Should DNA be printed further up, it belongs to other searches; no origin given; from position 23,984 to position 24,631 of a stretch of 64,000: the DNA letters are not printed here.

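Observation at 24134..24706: RnfB reduced to its N-terminal Fe-S domain plus an extra Cys-rich mini-subunit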

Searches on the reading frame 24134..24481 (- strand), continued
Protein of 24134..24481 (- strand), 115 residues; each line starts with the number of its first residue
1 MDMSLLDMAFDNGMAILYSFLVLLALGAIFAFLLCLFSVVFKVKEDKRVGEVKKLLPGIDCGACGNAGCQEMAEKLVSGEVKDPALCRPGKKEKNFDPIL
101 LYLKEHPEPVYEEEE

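Call 66: search_solved_structures(query=A1, max_evalue=0.01, show_alignments=2)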
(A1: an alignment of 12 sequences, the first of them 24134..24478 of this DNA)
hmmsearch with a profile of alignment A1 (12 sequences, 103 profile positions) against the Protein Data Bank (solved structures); distinct sequences matched with E-value up to 0.01: 4.
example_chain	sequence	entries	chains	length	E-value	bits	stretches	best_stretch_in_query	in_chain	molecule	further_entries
9eri_B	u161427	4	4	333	1.6e-18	69.9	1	3-79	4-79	Na(+)-translocating ferredoxin:NAD(+) oxidoreductase complex subunit B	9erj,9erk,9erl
7zc6_B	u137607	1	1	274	4.8e-18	68.4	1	3-79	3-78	RnfB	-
8ahx_B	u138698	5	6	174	6.6e-13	51.9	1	5-78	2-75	Ion-translocating oxidoreductase complex subunit B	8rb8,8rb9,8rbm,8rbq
4djd_C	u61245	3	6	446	0.00022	24.5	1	39-70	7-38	Corrinoid/iron-sulfur protein large subunit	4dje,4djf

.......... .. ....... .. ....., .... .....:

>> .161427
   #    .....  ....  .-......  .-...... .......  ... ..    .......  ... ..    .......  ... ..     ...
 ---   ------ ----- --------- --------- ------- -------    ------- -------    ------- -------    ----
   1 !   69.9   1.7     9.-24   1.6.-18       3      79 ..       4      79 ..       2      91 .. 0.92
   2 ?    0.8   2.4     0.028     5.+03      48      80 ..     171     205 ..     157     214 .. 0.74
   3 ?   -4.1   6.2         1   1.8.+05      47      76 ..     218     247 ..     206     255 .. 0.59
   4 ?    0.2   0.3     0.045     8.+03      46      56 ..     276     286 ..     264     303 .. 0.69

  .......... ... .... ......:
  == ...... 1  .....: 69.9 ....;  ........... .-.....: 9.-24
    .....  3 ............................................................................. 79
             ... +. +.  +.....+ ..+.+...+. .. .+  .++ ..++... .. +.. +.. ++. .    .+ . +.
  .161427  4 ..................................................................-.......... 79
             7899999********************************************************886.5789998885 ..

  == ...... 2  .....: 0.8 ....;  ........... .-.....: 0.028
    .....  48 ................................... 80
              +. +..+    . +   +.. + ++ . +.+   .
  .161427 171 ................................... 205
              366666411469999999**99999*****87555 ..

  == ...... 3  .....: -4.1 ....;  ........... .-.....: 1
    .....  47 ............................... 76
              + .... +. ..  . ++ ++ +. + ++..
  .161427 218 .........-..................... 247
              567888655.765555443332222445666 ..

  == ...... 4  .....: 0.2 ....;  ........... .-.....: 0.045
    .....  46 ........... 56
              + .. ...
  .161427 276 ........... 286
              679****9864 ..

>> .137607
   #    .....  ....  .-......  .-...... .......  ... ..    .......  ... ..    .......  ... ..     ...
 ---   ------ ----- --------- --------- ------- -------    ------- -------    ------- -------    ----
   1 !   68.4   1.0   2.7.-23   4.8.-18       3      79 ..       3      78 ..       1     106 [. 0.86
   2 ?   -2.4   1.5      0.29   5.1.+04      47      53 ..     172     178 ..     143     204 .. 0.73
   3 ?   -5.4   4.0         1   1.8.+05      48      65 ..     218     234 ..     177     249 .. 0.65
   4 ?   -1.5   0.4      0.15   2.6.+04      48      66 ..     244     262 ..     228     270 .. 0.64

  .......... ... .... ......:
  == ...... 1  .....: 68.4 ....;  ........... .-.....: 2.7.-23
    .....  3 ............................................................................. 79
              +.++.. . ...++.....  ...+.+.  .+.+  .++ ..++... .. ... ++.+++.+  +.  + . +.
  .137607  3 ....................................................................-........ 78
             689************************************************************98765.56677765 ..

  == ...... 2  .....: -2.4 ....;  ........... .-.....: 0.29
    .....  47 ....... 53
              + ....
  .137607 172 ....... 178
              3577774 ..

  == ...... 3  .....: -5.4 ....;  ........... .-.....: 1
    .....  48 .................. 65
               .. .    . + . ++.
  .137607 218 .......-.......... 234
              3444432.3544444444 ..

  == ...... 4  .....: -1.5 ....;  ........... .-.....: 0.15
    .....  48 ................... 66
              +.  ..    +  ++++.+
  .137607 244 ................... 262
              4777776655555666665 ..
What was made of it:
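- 24134..24481 (-): Short rnfB (115 aa): TM helix plus FdI [4Fe-4S] domain only. The family profile matches residues 4-79 of the solved RnfB chains 9eri_B, 7zc6_B and 8ahx_B (call 66).
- On RnfB / RsxB (canonical, TIGR01944 / PRK05113): It aligns to residues 4-30 of the solved RnfB chains (call 66).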
